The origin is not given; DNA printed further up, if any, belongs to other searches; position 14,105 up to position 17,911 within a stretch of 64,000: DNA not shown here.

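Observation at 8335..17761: Three-gene TAM/BAM-like translocation cluster with reversed order and an oversized Omp85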

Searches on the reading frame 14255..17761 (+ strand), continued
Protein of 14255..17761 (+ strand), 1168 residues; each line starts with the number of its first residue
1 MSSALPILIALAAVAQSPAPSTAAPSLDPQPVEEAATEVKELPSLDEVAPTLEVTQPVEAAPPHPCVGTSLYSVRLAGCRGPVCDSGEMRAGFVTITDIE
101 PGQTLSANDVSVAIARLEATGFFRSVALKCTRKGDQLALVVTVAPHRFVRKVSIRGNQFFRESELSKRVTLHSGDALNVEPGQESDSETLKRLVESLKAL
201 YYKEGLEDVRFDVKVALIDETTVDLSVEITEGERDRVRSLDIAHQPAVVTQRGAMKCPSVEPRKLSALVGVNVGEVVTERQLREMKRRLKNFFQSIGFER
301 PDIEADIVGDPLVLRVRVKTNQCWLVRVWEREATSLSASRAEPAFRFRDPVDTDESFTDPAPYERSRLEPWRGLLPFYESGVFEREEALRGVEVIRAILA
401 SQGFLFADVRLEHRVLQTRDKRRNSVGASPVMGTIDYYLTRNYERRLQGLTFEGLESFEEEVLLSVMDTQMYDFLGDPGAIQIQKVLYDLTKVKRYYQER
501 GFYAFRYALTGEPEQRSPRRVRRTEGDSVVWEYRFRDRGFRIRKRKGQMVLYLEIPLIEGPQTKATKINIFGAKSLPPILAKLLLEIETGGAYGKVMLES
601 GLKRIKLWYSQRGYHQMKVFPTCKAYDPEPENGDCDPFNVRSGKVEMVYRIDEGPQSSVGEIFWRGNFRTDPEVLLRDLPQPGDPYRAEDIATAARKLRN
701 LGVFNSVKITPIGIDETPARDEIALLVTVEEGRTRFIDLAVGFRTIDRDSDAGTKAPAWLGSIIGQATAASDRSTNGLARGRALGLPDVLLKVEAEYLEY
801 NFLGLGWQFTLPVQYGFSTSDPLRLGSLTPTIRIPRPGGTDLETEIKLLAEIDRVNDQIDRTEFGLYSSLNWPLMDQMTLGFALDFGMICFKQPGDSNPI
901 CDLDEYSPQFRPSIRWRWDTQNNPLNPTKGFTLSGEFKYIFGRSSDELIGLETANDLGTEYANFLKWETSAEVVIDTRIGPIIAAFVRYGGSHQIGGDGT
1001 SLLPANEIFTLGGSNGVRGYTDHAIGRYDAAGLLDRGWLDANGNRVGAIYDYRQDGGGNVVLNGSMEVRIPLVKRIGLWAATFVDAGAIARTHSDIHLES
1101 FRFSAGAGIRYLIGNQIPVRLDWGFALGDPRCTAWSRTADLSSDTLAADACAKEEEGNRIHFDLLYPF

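Call 66: find_encoding_contigs(protein=P0193, flank=10000, max_places=1)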
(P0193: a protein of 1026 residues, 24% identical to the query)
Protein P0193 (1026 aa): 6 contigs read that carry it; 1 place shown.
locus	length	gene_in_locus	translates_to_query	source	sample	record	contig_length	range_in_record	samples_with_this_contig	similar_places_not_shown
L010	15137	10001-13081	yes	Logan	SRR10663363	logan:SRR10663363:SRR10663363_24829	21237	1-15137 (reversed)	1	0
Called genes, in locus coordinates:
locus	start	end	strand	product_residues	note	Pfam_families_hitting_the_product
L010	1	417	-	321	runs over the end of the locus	PF01590:GAF, PF13185:GAF_2 (weak), PF00990:GGDEF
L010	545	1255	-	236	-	PF04542:Sigma70_r2, PF08281:Sigma70_r4_2, PF04545:Sigma70_r4, PF13384:HTH_23 (faint)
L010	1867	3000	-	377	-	-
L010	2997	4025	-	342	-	-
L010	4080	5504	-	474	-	PF00069:Pkinase, PF01636:APH (faint), PF03109:ABC1 (faint), PF07714:PK_Tyr_Ser-Thr, PF06293:Kdo (weak)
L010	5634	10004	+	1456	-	PF04357:TamB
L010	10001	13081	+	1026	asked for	PF08479:POTRA_2 (faint), PF07244:POTRA, PF01103:Omp85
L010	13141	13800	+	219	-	-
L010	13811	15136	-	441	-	?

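Call 67: find_encoding_contigs(protein=P0202, flank=8000, max_places=1)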
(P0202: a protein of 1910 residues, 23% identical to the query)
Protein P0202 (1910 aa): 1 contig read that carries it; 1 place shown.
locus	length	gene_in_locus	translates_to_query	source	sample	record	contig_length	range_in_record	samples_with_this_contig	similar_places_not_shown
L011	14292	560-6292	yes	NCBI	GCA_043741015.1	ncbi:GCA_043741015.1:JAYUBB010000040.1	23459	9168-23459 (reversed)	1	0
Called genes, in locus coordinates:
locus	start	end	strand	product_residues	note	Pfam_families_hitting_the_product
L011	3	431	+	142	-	?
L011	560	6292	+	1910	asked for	PF04357:TamB, PF07244:POTRA (weak), PF01103:Omp85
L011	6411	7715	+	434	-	PF07690:MFS_1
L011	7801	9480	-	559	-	PF06826:Asp-Al_Ex, PF02080:TrkA_C (weak), PF06826:Asp-Al_Ex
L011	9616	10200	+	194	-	PF13875:DUF4202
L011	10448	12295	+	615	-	PF05226:CHASE2, PF00211:Guanylate_cyc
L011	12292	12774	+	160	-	PF08239:SH3_3 (weak)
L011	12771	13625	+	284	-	PF01435:Peptidase_M48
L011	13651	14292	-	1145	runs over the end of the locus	PF02518:HATPase_c, PF00072:Response_reg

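Call 79: find_encoding_contigs(protein=P0204, flank=10000, max_places=1)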
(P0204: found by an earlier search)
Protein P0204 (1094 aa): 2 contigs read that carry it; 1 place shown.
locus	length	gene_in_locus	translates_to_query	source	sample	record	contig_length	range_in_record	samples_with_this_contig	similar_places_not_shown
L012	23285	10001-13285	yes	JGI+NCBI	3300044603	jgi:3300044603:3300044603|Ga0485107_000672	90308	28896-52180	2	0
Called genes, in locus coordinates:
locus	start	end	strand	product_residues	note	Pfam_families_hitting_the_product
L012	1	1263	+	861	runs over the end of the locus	PF13757:VIT_2, PF08487:VIT, PF00092:VWA, PF13519:VWA_2, PF13768:VWA_3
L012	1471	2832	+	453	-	PF06751:EutB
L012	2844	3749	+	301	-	PF05985:EutC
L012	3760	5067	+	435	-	PF00936:BMC (faint), PF01923:Cob_adeno_trans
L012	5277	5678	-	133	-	-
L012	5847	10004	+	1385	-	PF05359:DUF748 (faint), PF27051:TamB_N (weak), PF13116:YhdP (faint), PF27051:TamB_N, PF04357:TamB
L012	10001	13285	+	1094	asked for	PF07244:POTRA (faint), PF08479:POTRA_2 (faint), PF01103:Omp85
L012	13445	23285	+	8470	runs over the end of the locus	-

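Call 80: find_encoding_contigs(protein=P0092, flank=10000, max_places=1)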
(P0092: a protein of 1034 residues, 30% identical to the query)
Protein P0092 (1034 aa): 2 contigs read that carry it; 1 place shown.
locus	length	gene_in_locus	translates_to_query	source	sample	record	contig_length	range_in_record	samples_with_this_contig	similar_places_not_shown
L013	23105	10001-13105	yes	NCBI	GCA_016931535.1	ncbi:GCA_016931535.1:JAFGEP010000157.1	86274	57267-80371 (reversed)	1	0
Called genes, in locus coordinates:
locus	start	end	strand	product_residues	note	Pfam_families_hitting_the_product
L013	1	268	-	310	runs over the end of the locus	PF01073:3Beta_HSD, PF01370:Epimerase, PF02719:Polysacc_synt_2, PF04321:RmlD_sub_bind, PF05368:NmrA, PF07993:NAD_binding_4 (weak), PF13460:NAD_binding_10, PF16363:GDP_Man_Dehyd, +1 more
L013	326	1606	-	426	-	PF01145:Band_7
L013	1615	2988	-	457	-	PF01145:Band_7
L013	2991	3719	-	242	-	-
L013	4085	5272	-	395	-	-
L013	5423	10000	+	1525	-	PF05359:DUF748 (weak), PF27051:TamB_N (faint), PF04357:TamB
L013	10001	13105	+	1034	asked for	PF08479:POTRA_2 (faint), PF07244:POTRA, PF01103:Omp85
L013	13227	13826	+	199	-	-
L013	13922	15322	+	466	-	-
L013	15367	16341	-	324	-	-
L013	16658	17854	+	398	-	-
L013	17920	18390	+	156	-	PF00583:Acetyltransf_1, PF13673:Acetyltransf_10 (weak), PF09390:DUF1999 (weak), PF13508:Acetyltransf_7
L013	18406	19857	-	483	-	-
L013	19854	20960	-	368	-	-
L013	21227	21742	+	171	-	PF14512:TM1586_NiRdase (faint), PF00881:Nitroreductase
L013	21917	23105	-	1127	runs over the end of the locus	PF00932:LTD (faint)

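Call 85: find_encoding_contigs(protein=P0020, flank=8000, max_places=1)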
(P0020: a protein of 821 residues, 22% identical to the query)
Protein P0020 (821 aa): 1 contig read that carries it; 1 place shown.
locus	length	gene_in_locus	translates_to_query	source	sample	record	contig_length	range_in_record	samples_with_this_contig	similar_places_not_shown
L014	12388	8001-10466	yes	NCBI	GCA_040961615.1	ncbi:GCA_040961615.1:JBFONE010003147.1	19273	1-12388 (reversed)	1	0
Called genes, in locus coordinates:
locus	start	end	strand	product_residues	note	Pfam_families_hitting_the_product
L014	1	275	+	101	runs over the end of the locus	-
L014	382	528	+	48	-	-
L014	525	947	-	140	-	PF01797:Y1_Tnp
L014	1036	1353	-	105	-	-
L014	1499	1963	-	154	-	-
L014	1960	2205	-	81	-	-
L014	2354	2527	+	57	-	-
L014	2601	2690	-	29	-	-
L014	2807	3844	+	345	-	PF01797:Y1_Tnp (weak)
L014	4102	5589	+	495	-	PF01336:tRNA_anti-codon, PF00152:tRNA-synt_2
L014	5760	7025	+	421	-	PF12704:MacB_PCD, PF02687:FtsX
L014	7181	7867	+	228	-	PF00005:ABC_tran, PF13304:AAA_21 (faint)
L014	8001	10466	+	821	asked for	PF07244:POTRA, PF08478:POTRA_1 (faint), PF07244:POTRA, PF08479:POTRA_2 (faint), PF07244:POTRA, PF01103:Omp85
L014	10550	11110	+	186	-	PF03938:OmpH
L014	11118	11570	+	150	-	PF22817:ApeP-like (weak), PF07977:FabA, PF22818:ApeI-like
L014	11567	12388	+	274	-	?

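Call 86: find_encoding_contigs(protein=P0018, flank=8000, max_places=1)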
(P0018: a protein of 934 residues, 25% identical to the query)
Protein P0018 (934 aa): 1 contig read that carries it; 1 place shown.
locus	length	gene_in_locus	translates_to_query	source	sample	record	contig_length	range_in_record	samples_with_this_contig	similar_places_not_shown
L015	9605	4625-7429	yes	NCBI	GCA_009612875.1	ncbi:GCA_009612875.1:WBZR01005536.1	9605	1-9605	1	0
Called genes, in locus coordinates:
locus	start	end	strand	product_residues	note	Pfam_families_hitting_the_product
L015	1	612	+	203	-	?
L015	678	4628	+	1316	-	-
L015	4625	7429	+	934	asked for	PF07244:POTRA (weak), PF01103:Omp85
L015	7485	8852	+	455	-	-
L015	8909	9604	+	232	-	?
